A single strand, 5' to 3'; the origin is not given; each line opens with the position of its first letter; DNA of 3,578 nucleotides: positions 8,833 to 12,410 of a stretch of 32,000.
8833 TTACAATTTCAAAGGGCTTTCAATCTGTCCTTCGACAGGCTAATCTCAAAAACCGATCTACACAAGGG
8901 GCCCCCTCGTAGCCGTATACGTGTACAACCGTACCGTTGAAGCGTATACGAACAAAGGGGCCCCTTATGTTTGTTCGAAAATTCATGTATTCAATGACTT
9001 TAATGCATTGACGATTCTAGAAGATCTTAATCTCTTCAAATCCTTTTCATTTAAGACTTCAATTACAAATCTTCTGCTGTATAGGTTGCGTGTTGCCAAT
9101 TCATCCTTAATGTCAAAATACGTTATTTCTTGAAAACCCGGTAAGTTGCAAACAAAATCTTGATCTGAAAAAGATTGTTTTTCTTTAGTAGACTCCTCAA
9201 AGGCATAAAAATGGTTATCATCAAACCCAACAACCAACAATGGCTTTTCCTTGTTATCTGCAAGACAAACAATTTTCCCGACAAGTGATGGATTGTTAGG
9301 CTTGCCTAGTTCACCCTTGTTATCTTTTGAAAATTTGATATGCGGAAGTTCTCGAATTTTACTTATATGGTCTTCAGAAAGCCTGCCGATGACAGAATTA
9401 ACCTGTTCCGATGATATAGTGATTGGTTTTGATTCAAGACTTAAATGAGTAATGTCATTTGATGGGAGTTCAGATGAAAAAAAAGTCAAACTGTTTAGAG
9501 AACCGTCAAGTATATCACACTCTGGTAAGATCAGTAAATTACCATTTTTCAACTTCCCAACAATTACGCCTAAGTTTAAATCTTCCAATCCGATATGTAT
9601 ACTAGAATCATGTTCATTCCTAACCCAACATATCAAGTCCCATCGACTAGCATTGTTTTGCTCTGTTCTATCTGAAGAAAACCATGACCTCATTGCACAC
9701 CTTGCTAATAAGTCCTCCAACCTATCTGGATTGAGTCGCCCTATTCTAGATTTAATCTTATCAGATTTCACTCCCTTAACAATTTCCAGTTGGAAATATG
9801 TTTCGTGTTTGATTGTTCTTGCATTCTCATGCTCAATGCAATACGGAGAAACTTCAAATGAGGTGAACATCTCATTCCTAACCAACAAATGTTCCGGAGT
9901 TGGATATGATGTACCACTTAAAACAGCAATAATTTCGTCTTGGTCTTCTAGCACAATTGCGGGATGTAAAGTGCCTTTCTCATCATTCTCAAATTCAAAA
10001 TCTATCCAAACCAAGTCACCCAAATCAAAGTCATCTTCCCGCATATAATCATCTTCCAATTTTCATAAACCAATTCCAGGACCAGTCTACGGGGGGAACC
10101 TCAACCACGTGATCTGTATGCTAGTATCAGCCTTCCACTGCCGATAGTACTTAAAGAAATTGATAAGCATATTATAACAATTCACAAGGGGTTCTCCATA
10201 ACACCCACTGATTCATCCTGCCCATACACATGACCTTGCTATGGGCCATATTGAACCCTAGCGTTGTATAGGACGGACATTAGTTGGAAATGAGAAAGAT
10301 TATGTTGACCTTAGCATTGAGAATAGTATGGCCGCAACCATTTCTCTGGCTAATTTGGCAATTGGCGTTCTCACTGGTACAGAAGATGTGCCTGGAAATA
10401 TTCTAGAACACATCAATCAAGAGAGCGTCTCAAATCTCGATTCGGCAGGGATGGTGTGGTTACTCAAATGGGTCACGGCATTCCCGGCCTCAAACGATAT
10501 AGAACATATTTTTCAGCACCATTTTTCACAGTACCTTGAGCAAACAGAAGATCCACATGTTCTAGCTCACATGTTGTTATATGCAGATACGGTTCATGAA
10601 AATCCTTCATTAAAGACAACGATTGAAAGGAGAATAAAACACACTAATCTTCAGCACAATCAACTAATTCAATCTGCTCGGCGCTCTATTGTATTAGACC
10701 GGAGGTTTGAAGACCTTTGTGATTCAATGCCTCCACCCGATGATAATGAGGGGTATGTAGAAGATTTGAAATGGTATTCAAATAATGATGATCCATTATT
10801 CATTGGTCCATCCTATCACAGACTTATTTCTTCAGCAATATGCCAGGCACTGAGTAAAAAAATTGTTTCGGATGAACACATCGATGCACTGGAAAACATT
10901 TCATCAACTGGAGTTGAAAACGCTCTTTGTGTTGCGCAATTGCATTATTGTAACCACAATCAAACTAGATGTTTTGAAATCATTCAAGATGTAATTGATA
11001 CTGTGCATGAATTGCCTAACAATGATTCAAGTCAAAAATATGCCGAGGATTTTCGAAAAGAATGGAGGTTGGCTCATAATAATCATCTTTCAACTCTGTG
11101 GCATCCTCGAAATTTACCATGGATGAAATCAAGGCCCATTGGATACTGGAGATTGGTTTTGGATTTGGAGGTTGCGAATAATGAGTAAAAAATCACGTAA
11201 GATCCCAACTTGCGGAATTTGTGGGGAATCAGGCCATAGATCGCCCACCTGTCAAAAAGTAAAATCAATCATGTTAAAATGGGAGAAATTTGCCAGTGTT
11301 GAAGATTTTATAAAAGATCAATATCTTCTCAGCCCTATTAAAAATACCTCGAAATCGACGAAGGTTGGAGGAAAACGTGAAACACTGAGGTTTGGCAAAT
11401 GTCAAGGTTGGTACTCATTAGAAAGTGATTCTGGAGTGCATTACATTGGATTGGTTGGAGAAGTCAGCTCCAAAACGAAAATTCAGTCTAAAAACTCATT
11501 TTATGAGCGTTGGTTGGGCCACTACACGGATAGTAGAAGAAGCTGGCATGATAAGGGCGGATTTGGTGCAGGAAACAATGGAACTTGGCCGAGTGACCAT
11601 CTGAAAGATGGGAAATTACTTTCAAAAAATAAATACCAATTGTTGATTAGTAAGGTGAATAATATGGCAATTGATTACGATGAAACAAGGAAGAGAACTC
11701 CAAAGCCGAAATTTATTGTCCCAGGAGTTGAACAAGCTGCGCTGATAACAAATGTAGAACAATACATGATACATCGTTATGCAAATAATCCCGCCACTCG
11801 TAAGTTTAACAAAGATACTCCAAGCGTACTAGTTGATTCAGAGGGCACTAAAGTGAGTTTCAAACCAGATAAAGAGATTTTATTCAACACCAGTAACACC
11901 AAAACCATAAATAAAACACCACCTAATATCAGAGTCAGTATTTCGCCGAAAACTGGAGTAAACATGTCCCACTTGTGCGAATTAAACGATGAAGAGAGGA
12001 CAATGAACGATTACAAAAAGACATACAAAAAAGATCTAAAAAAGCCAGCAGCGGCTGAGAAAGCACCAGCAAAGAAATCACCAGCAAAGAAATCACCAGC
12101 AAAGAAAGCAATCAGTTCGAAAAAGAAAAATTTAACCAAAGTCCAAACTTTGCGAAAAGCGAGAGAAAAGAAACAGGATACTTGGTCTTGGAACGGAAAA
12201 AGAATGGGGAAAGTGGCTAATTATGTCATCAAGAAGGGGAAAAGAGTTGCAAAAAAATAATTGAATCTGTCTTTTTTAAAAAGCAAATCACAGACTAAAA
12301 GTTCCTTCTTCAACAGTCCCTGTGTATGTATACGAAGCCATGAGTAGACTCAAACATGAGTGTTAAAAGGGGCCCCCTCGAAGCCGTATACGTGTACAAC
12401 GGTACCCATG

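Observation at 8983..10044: Single polypeptide with three tandem PemK/MazF-like repeats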

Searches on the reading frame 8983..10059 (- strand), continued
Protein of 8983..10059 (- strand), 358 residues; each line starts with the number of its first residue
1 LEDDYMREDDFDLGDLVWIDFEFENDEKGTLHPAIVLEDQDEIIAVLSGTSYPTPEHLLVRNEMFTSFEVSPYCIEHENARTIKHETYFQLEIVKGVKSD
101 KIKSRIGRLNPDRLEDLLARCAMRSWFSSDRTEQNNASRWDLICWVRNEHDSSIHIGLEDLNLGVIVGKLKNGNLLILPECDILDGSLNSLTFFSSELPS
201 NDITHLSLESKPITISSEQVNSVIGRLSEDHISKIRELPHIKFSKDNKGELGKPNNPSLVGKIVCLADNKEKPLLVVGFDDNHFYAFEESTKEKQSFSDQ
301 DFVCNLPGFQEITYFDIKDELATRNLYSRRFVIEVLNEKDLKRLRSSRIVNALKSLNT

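Call 59: predict_structure(alignment_id=A6)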
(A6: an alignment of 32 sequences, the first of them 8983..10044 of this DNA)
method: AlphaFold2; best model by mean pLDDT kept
length: 353 residues; sequences in the alignment: 32
mean_pLDDT: 83.3   pTM: 0.78
mean pLDDT of the five models: 83.3, 83.0, 82.9, 82.4, 82.1
residues with pLDDT >= 90: 125; 70-90: 171; 50-70: 51; < 50: 6
segments of 3 or more residues with pLDDT < 50: 1-3
pLDDT, mean of each block of 10 residues (from residue 1): 74 79 79 90 89 88 93 77 90 89 94 91 61 91 70 89 91 80 77 85 90 89 91 76 60 80 86 89 78 78 81 88 86 90 84 60
secondary structure, 60 per line:
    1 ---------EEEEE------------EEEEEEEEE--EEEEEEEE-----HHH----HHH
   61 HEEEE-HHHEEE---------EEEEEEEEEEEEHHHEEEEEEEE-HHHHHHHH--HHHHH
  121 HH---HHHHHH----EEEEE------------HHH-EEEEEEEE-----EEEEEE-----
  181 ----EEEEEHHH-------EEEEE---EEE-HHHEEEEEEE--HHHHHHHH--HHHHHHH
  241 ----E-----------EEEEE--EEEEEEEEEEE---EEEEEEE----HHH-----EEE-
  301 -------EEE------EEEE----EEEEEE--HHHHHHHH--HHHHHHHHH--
elements in order: E10-14 E27-35 E38-45 H58-61 E62-65 E70-72 E82-93 E97-104 H106-113 H116-122 H126-131 E136-140 E157-164 E170-175 E185-189 E200-204 E208-210 E215-221 H224-231 H234-240 E257-261 E264-274 E278-284 E297-299 E308-310 E317-320 E325-330 H333-340 H343-351

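Call 62: fold_search(model_id=the predicted structure, library=pdb)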
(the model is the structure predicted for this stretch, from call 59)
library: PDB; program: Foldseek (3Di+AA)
matches with E <= 10: 499; with E <= 0.001: 42
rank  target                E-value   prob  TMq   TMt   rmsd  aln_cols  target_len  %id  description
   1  6kyt_B                5.6e-05  1.00  0.23  0.60   5.0       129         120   16  The structure of the M. tb toxin MazEF-mt1 complex (released 2020-08-05)
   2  4mzp_C                8.7e-05  1.00  0.23  0.67   4.0       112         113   13  MazF from S. aureus crystal form III, C2221, 2.7 A (released 2014-05-21)
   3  4mzp_B                8.7e-05  1.00  0.23  0.67   4.0       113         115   14  MazF from S. aureus crystal form III, C2221, 2.7 A (released 2014-05-21)
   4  6kyt_D                1.1e-04  1.00  0.24  0.64   3.9       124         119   17  The structure of the M. tb toxin MazEF-mt1 complex (released 2020-08-05)
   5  6kys_B                1.2e-04  1.00  0.20  0.54   5.8       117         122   14  The structure of the M. tb toxin MazF-mt1 (released 2020-08-05)
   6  7du5_A                1.5e-04  1.00  0.24  0.66   4.3       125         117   14  The structure of the M.tb MazF-mt1 toxin in complex with a fragment of cognate antitoxin (released 2022-01-12)
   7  6kys_A                1.6e-04  1.00  0.25  0.69   3.7       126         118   15  The structure of the M. tb toxin MazF-mt1 (released 2020-08-05)
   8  4mzp_A                1.7e-04  1.00  0.23  0.67   4.0       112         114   13  MazF from S. aureus crystal form III, C2221, 2.7 A (released 2014-05-21)
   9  4me7_C                1.8e-04  1.00  0.22  0.66   3.9       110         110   13  Crystal structure of Bacillus subtilis toxin MazF in complex with cognate antitoxin MazE (released 2013-10-23)
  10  9g2a_B                2.0e-04  1.00  0.23  0.67   3.5       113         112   13  Staphylococcus aureus MazF in complex with nanobody 4 (released 2024-07-17)
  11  4hke_A                2.0e-04  1.00  0.23  0.63   4.6       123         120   14  Crystal Structure of MoxT of Bacillus anthracis (released 2013-11-13)
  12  5hjz_A                2.3e-04  1.00  0.20  0.56   6.5       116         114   15  Structure of M. tuberculosis MazF-mt1 (Rv2801c) in complex with RNA (released 2017-01-18)
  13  4mzm_A                2.5e-04  1.00  0.22  0.63   4.4       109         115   13  MazF from S. aureus crystal form I, P212121, 2.1 A (released 2014-05-28)
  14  6l29_B                2.5e-04  1.00  0.22  0.60   3.8       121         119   15  The structure of the MazF-mt1 mutant (released 2020-08-05)
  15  7du5_B                2.5e-04  1.00  0.22  0.59   4.7       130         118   16  The structure of the M.tb MazF-mt1 toxin in complex with a fragment of cognate antitoxin (released 2022-01-12)
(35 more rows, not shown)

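Call 68: fold_search(model_id=the predicted structure, library=viral)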
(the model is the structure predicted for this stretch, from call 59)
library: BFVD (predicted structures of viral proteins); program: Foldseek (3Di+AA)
matches with E <= 10: 629; with E <= 0.001: 10
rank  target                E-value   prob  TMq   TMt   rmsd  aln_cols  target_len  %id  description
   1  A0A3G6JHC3            1.5e-05  1.00  0.25  0.71   3.9       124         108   16  Type II toxin-antitoxin system PemK/MazF family toxin [Lactobacillus phage ViSo-2018a]
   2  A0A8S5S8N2            5.2e-05  1.00  0.26  0.69   4.4       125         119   18  PemK-like protein [Phage sp. ctGns7]
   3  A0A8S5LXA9            1.1e-04  1.00  0.25  0.65   5.6       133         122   15  Endoribonuclease [Siphoviridae sp. ctRiO19]
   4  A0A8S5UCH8            1.2e-04  1.00  0.24  0.32   9.6       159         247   13  PemK-like protein [Siphoviridae sp. ctgN495]
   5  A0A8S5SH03            1.6e-04  1.00  0.24  0.55   4.1       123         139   19  PemK-like protein [Siphoviridae sp. ctBCr48]
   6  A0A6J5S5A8            3.3e-04  0.99  0.15  0.24  15.6       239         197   10  Uncharacterized protein [uncultured Caudovirales phage]
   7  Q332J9                4.2e-04  1.00  0.24  0.37   5.7       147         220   16  (no name in the UniProt tables at hand)
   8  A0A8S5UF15            4.9e-04  1.00  0.22  0.31   7.1       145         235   10  PemK-like protein [Myoviridae sp. ctcyQ27]
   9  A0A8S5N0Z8            8.0e-04  1.00  0.25  0.47   6.5       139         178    9  Endoribonuclease [Siphoviridae sp. ctpbb7]
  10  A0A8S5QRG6            1.0e-03  1.00  0.24  0.36   4.7       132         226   14  PemK-like protein [Myoviridae sp. ctgXL3]
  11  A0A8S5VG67            1.5e-03  1.00  0.21  0.41   4.7       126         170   20  PemK-like protein [Podoviridae sp. ct6BA50]
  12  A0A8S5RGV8            1.6e-03  1.00  0.24  0.31   5.5       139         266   14  PemK-like protein [virus sp. ctiha2]
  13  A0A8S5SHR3            1.6e-03  1.00  0.25  0.36   6.1       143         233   15  PemK-like protein [Phage sp. ctqZP6]
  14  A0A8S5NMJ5            3.9e-03  1.00  0.22  0.29   9.8       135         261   11  Uncharacterized protein [Siphoviridae sp. ctGMq5]
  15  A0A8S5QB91            6.4e-03  1.00  0.22  0.40   5.6       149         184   15  PemK-like protein [Myoviridae sp. ctdv95]
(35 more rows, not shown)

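Call 77: find_related_loci(query=A1, collection=genome_contigs, flank=6000)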
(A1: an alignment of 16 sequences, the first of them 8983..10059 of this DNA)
Query A1 (358 aa) in genome_contigs; peptide patterns used: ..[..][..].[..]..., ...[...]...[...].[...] (x = any residue, [..] = any of these).
22 stretches matched a pattern; 1 encode a relative of the query (tblastn E <= 1e-3); 1 distinct loci.
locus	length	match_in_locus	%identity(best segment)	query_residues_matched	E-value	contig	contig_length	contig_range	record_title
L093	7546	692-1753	75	1-355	2e-177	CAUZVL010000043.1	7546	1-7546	MAG: Candidatus Thalassarchaeaceae archaeon isolate CB9_SCM.18 genome assembly, contig: Ga0302134_10003473, whole genome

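Call 88: fold_search(model_id=the predicted structure, library=pdb)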
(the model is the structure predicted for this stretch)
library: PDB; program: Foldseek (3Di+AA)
matches with E <= 10: 255; with E <= 0.001: 0
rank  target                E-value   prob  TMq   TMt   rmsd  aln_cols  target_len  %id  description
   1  9cpb_3J               2.3e-01  0.04  0.11  0.10  39.2       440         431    9  Atomic model of bovine Fallopian tube cilia doublet microtubule (48-nm periodicity) (released 2024-10-30)
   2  5mrc_Q                3.9e-01  0.13  0.10  0.12  14.1       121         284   13  Structure of the yeast mitochondrial ribosome - Class A (released 2017-02-15)
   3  9hcj_D0               5.1e-01  0.04  0.10  0.04  20.7       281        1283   10  D. discoideum nuclear pore complex (released 2024-12-25)
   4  7ewj_B                5.4e-01  0.28  0.13  0.33  13.1       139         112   14  Toxin-antitoxin complex from Staphylococcus aureus (released 2022-02-16)
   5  8snb_7I               5.4e-01  0.04  0.12  0.08  39.8       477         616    9  atomic model of sea urchin sperm doublet microtubule (48-nm periodicity) (released 2023-06-28)
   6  8ram_Z                5.7e-01  0.04  0.12  0.10  21.4       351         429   11  Structure of Sen1 bound RNA Polymerase II pre-termination complex (released 2024-10-30)
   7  8rap_Z                6.7e-01  0.05  0.13  0.11  21.1       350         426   10  Structure of Sen1-ADP.BeF3 bound RNA Polymerase II pre-termination complex (released 2024-10-30)
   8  6i1x_A                7.1e-01  0.03  0.06  0.05  14.0       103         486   10  Aeromonas hydrophila ExeD (released 2019-04-10)
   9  8otz_Ad               9.3e-01  0.02  0.09  0.07  30.8       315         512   11  48-nm repeat of the native axonemal doublet microtubule from bovine sperm (released 2023-11-22)
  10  7d28_A                9.9e-01  0.23  0.13  0.34  10.7       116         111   13  Crystal structure of MazF (Form-I) from Deinococcus radiodurans (released 2021-02-10)
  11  2byu_A                9.9e-01  0.09  0.09  0.23  15.4       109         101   15  Negative stain EM reconstruction of M.tuberculosis Acr1(Hsp 16.3) fitted with wheat sHSP dimer (released 2005-08-22)
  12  7ewj_E                1.2e+00  0.20  0.13  0.34  13.2       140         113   14  Toxin-antitoxin complex from Staphylococcus aureus (released 2022-02-16)
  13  3fb9_A                1.2e+00  0.30  0.13  0.41   5.8        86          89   10  The crystal structure of the protein with unknown function from Streptococcus pneumoniae TIGR4 (released 2008-12-23)
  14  9cpc_4J               1.2e+00  0.02  0.12  0.08  39.3       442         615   10  Atomic model of porcine brain ventricles cilia doublet microtubule (48-nm periodicity) (released 2024-10-23)
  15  7d2p_A                1.3e+00  0.21  0.14  0.35   8.0       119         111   15  Crystal structure of MazE-MazF (Form-II) from Deinococcus radiodurans (released 2021-02-10)
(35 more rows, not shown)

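Call 98: search_protein_families(library=phrogs, proteins=[window:8983-10044:-], max_evalue=0.01)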
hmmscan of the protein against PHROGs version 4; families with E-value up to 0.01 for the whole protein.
window:8983-10044:- (353 aa): 1 family
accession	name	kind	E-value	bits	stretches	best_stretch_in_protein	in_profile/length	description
phrog_1936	-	moron, auxiliary metabolic gene and host takeover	9.2e-06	26.6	0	2-115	5-114/188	MazF-like growth inhibitor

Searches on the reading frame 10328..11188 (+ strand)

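Call 3: search_protein_families(library=pfam, proteins=[window:10328-11188:+], max_evalue=1)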
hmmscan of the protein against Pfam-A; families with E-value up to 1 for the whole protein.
window:10328-11188:+ (286 aa): 1 family
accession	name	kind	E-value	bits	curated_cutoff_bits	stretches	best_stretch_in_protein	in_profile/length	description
PF08761.16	dUTPase_2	-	0.032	15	22.9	1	177-253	61-137/162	dUTPase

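Call 4: search_protein_families(library=padloc, proteins=[window:10328-11188:+], max_evalue=1)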
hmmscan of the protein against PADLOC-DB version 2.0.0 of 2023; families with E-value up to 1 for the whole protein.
window:10328-11188:+ (286 aa): 1 family
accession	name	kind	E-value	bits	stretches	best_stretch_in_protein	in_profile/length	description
PDLC04307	PDC-M02B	-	0.3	8.1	1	165-227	191-257/373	-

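Call 5: search_protein_families(library=ncbifam, proteins=[window:10328-11188:+], max_evalue=1)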
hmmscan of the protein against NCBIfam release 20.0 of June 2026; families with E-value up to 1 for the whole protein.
window:10328-11188:+ (286 aa): 0 families

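Call 98: search_protein_families(library=phrogs, proteins=[window:10328-11188:+], max_evalue=0.01)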
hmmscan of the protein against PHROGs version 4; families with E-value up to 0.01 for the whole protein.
window:10328-11188:+ (286 aa): 0 families

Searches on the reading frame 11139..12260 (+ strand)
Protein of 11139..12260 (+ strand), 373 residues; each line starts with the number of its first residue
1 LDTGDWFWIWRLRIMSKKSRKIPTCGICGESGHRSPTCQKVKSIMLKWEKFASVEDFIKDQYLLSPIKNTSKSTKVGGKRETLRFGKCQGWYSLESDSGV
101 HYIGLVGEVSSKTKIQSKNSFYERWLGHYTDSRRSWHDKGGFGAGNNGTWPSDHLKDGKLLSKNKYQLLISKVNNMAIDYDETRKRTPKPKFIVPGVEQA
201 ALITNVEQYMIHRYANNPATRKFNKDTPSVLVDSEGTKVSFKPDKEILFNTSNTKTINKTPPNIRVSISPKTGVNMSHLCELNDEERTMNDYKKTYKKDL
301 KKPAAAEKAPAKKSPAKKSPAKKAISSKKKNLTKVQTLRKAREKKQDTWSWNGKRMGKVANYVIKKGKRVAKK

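Call 3: search_protein_families(library=pfam, proteins=[window:11139-12260:+], max_evalue=1)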
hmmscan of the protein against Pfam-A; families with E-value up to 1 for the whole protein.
window:11139-12260:+ (373 aa): 1 family
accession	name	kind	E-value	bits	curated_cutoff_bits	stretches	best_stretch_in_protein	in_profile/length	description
PF00098.28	zf-CCHC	-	0.36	11.5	20.8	1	24-39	2-17/18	Zinc knuckle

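Call 4: search_protein_families(library=padloc, proteins=[window:11139-12260:+], max_evalue=1)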
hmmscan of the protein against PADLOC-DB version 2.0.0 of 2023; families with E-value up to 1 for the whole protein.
window:11139-12260:+ (373 aa): 0 families

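Call 5: search_protein_families(library=ncbifam, proteins=[window:11139-12260:+], max_evalue=1)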
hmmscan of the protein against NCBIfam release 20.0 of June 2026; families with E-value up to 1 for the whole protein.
window:11139-12260:+ (373 aa): 2 families
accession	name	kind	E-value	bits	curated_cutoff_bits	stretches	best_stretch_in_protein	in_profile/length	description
NF050153.2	Rv3852_fam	equivalog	0.00014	22.4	100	1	297-342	31-75/145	Rv3852 family protein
NF011492.0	PRK14900.1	equivalog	0.13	10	1783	1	294-346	970-1020/1044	valine--tRNA ligase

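Call 98: search_protein_families(library=phrogs, proteins=[window:11271-12260:+], max_evalue=0.01)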
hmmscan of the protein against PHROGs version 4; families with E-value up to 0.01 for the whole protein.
window:11271-12260:+ (329 aa): 0 families
